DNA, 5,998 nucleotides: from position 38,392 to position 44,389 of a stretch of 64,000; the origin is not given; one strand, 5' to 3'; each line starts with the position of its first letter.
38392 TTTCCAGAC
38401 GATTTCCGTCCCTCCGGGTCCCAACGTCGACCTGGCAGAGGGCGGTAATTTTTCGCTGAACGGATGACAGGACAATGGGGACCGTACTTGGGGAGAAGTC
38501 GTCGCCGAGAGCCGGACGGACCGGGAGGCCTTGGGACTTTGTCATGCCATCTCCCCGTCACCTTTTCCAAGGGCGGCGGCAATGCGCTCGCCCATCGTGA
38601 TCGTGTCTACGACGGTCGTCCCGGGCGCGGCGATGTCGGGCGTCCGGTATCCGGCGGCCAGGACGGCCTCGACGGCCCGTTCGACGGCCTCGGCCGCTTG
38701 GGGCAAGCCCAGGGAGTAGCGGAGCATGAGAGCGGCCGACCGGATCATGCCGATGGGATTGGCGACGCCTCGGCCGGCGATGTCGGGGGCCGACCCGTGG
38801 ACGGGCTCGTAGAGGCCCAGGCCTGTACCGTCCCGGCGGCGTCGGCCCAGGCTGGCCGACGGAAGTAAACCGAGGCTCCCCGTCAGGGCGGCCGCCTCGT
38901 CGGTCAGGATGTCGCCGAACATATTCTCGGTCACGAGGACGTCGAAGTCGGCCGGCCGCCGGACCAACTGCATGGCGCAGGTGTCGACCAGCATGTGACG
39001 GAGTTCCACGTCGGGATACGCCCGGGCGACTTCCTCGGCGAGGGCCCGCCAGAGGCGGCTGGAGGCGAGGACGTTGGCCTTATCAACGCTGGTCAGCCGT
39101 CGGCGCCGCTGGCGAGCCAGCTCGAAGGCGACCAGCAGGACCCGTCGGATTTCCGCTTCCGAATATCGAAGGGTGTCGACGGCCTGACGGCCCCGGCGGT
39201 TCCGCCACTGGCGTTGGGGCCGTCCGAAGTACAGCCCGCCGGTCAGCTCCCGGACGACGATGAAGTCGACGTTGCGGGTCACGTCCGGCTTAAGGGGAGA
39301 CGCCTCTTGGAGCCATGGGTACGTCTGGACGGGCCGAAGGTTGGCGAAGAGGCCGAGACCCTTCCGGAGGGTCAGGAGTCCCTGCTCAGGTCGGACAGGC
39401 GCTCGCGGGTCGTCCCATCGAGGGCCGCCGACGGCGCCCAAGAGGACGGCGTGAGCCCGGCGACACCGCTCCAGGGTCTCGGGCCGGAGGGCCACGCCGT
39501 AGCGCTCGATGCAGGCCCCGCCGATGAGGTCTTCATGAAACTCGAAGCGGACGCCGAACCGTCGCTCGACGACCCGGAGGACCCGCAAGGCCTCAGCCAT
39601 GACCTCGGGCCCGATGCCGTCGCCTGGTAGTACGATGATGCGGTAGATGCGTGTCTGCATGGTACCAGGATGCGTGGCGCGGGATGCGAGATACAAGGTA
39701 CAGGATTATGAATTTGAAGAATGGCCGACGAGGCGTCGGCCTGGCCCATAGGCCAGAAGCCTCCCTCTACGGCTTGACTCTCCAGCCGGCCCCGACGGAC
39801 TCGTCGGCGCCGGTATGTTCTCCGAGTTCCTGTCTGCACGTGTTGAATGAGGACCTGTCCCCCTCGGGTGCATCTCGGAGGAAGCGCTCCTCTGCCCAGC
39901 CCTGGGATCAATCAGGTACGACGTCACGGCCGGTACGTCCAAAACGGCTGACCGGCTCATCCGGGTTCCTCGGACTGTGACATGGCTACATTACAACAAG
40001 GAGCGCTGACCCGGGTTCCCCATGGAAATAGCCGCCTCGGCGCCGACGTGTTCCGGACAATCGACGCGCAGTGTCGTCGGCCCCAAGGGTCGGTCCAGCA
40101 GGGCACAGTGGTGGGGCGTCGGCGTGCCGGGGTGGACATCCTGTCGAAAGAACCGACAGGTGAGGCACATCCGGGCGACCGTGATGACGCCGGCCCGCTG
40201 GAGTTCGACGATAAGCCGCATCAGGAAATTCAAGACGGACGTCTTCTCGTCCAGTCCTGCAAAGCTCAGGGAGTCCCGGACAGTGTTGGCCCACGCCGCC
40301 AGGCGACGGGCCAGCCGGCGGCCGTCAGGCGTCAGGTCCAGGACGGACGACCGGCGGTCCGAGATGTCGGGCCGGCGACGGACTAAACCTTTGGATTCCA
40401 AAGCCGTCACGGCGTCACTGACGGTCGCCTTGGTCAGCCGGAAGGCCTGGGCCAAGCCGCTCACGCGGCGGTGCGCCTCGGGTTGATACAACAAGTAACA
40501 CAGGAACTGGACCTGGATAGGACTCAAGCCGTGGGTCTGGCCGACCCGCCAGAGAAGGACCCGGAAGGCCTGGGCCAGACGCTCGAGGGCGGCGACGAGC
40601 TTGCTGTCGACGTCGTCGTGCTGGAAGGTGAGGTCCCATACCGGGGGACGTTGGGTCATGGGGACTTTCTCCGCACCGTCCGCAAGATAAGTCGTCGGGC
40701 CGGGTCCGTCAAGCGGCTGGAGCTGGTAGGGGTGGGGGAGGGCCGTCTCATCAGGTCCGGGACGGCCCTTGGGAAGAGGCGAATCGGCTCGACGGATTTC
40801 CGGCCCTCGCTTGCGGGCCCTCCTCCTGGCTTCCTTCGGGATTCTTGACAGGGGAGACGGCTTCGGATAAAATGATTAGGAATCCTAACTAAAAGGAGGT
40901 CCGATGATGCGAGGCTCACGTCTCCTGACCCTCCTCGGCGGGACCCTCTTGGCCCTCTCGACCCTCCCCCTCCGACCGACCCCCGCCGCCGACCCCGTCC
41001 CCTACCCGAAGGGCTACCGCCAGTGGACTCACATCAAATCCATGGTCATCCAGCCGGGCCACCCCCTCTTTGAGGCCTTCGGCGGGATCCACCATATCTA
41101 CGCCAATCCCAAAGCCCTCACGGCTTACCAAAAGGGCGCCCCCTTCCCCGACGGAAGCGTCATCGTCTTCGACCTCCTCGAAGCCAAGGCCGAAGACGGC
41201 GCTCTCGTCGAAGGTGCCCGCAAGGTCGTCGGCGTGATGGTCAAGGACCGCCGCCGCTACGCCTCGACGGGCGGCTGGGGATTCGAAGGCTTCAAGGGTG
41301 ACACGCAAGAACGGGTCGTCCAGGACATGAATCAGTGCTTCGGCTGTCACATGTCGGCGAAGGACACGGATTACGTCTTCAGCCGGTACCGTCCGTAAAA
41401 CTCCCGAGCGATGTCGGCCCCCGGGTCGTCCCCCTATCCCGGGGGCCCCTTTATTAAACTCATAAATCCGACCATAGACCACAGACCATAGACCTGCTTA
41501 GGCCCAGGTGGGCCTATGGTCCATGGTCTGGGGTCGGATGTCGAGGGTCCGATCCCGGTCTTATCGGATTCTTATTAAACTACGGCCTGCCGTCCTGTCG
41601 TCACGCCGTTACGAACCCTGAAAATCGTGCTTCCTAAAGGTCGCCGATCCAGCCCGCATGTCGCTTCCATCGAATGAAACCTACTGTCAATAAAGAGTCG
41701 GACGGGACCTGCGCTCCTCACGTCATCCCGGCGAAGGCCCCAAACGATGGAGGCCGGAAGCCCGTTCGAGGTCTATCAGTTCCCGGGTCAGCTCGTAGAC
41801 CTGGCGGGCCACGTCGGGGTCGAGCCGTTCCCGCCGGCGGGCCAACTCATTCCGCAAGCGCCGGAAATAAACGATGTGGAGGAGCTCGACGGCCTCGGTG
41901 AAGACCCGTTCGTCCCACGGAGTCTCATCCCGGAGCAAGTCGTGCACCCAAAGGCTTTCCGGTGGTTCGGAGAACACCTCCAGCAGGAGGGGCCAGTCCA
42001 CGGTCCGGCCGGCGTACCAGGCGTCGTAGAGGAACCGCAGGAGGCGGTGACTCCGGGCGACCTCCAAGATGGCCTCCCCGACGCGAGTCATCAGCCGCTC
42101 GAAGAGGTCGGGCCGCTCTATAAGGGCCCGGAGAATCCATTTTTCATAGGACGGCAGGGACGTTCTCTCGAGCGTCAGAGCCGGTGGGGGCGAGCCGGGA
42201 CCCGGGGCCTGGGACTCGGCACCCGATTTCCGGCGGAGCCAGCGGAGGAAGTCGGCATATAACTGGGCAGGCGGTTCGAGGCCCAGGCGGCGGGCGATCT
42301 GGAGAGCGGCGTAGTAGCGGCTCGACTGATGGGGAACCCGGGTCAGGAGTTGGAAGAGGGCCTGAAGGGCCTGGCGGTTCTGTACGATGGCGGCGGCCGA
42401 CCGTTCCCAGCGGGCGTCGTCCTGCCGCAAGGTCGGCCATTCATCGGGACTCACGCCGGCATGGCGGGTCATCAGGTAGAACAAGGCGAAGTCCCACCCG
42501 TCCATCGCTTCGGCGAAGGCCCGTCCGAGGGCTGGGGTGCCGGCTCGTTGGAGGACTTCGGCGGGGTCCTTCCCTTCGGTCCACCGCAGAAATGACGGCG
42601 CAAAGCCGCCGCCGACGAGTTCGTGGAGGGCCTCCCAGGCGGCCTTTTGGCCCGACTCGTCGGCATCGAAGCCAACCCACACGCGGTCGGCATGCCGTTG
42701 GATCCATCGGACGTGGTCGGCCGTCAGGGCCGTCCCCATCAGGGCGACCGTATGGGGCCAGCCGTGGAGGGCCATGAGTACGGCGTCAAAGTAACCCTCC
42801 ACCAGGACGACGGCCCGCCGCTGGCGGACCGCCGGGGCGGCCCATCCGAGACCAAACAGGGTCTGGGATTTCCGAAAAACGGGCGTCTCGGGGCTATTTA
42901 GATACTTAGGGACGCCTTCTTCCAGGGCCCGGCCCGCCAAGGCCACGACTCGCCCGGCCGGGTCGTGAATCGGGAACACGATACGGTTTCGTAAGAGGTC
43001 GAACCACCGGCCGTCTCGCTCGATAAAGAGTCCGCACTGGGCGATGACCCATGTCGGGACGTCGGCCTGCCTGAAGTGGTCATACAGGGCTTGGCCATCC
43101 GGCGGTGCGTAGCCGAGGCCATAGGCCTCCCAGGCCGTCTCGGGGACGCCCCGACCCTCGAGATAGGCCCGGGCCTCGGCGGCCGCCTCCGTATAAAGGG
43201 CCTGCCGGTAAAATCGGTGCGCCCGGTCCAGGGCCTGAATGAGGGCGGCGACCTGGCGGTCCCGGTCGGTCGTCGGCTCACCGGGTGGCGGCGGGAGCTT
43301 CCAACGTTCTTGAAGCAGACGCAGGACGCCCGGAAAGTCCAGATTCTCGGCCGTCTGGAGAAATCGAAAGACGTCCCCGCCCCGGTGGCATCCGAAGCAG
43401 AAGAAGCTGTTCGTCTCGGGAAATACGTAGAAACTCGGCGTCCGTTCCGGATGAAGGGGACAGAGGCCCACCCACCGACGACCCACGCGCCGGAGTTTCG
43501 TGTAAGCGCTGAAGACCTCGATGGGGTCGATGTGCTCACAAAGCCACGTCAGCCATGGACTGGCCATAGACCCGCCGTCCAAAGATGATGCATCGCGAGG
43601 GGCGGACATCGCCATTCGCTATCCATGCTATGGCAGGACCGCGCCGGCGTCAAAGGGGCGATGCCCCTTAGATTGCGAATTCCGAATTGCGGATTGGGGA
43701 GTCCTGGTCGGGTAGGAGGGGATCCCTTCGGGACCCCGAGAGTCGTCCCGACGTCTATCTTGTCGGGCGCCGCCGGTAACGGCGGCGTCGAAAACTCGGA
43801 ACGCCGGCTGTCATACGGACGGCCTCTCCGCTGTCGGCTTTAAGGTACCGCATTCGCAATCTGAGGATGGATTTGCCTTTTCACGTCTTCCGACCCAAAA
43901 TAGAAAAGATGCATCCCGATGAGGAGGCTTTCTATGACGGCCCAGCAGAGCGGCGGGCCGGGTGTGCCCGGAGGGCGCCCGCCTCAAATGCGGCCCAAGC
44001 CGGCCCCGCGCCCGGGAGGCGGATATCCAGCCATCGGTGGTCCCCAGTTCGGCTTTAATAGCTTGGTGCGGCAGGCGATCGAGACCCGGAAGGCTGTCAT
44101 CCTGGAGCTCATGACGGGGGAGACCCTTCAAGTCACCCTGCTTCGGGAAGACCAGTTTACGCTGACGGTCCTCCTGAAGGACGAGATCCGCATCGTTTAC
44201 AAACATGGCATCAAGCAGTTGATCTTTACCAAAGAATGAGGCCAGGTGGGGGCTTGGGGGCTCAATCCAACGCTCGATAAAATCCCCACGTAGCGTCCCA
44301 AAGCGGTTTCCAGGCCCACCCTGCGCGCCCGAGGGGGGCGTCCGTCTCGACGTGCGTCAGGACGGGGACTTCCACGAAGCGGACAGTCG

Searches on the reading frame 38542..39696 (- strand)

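Call 7: search_protein_families(library=pfam, proteins=[window:38542-39696:-], max_evalue=0.00001)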
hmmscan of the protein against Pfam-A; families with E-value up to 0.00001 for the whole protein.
window:38542-39696:- (384 aa): 1 family
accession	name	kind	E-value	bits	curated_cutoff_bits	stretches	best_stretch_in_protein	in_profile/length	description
PF00180.25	Iso_dh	-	2.5e-134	448.4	27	1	20-372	2-348/348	Isocitrate/isopropylmalate dehydrogenase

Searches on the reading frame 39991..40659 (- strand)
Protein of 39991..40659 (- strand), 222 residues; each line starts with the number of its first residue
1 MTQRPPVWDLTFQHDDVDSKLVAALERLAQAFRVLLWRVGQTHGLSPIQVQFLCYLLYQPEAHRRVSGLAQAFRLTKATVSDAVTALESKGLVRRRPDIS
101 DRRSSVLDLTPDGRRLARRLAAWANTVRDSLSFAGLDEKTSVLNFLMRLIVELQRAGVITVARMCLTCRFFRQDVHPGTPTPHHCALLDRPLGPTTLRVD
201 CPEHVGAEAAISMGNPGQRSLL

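Call 7: search_protein_families(library=pfam, proteins=[window:39991-40659:-], max_evalue=0.00001)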
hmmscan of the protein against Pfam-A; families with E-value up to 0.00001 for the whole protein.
window:39991-40659:- (222 aa): 2 families
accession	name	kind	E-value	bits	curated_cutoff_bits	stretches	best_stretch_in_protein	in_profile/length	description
PF12802.13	MarR_2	-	1.1e-12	48.4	27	1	43-104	1-61/61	MarR family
PF01047.28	MarR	-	1.1e-09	38.5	24.6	1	56-104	11-58/59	MarR family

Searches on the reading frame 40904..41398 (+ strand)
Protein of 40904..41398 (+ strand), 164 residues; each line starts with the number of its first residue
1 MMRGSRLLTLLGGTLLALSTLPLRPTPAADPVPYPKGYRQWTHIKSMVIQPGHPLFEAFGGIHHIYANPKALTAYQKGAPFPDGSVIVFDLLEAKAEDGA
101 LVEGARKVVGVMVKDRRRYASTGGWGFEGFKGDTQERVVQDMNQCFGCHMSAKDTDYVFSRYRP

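Call 7: search_protein_families(library=pfam, proteins=[window:40904-41398:+], max_evalue=0.00001)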
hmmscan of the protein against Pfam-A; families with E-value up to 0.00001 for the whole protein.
window:40904-41398:+ (164 aa): 1 family
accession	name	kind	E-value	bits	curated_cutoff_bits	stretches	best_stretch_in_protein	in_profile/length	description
PF16694.10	Cytochrome_P460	-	2e-38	132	27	1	35-160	1-125/125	Cytochrome P460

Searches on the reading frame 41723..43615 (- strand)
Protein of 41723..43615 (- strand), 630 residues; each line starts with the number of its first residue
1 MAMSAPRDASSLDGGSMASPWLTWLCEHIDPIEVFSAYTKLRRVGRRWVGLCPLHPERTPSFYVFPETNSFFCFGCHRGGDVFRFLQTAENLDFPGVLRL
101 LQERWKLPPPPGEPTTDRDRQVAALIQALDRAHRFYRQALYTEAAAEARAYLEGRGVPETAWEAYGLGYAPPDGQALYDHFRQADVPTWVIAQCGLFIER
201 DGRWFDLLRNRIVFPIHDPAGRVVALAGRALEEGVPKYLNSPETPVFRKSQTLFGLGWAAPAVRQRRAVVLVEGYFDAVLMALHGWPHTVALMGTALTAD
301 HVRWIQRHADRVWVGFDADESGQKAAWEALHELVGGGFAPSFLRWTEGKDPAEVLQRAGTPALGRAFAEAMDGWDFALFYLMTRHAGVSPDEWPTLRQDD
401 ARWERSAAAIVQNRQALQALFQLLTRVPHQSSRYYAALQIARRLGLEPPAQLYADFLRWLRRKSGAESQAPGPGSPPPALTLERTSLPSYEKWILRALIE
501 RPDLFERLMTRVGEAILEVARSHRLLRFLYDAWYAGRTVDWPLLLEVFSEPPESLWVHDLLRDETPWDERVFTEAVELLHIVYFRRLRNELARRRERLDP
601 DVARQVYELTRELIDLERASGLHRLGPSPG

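Call 7: search_protein_families(library=pfam, proteins=[window:41723-43615:-], max_evalue=0.00001)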
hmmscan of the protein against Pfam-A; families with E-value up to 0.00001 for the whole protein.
window:41723-43615:- (630 aa): 6 families
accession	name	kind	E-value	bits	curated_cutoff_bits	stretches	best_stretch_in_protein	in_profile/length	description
PF08275.17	DNAG_N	-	7.1e-34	117.1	26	1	135-256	1-124/128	DNA primase catalytic core, N-terminal domain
PF01807.25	Zn_ribbon_DnaG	-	4e-22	78.3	24.9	1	25-105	9-89/98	CHC2 zinc finger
PF13155.12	Toprim_2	-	5e-14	52.9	22.1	1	270-355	1-88/88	Toprim-like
PF13662.12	Toprim_4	-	3.2e-11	43.7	25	1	268-342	2-83/85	Toprim domain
PF01751.28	Toprim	-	1.3e-08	35.4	23.1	1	269-331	2-78/96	Toprim domain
PF13362.12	Toprim_3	-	2.1e-08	35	27.2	1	269-360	2-94/95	Toprim domain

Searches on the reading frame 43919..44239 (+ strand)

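Call 78: search_protein_families(library=pfam, proteins=[window:43919-44239:+], max_evalue=0.01)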
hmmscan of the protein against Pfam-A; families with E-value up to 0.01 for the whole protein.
window:43919-44239:+ (106 aa): 1 family
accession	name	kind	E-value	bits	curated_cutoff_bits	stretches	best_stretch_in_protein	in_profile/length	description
PF17209.9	Hfq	-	5.6e-05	23.1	27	1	52-103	8-59/64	Hfq protein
